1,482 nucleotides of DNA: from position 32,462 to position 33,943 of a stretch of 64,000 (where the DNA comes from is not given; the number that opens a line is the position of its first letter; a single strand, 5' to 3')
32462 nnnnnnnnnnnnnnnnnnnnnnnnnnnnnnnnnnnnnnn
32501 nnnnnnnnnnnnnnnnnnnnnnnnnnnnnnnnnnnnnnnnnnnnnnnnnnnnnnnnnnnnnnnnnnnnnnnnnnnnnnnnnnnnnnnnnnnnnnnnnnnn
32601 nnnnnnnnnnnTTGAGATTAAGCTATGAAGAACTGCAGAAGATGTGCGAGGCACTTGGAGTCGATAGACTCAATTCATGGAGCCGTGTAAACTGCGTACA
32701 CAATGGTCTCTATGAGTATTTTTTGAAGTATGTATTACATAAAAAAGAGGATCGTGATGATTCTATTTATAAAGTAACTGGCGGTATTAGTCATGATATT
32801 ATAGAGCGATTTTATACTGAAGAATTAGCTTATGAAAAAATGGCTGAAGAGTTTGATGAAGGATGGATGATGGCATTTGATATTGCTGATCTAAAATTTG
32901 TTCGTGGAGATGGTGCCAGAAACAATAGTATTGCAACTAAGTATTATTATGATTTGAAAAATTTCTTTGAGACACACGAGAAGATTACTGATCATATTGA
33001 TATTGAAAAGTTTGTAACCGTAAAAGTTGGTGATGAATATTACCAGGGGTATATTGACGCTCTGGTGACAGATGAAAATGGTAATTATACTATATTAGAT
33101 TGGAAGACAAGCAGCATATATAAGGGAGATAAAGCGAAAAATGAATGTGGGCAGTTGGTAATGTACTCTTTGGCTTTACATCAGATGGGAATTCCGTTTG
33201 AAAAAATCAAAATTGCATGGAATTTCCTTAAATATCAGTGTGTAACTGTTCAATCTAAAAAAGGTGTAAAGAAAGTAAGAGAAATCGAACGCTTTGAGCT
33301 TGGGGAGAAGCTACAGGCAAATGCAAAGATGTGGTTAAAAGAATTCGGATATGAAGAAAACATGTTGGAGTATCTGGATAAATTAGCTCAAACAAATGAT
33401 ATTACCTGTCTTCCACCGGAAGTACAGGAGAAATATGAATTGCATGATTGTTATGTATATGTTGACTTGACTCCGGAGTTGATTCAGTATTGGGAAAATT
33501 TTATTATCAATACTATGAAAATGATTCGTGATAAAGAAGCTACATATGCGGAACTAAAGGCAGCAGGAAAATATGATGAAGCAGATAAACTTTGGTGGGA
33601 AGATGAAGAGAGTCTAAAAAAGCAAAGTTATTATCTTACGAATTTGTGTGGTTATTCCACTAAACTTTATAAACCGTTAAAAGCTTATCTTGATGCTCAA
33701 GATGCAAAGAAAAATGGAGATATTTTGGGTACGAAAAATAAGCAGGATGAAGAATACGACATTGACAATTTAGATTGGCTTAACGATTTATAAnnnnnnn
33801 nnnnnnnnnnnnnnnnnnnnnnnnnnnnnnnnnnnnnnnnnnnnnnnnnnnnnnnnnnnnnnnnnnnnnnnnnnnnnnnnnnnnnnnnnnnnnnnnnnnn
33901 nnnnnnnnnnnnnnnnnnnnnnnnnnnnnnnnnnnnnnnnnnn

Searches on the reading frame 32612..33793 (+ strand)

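Call 51: search_protein_families(library=phrogs, proteins=[window:32612-33793:+], max_evalue=0.00001)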
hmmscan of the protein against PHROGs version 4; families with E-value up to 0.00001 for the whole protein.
window:32612-33793:+ (393 aa): 1 family
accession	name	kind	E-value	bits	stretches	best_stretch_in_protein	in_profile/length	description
phrog_1218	-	DNA, RNA and nucleotide metabolism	6.3e-57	194.4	1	16-391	5-361/364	exonuclease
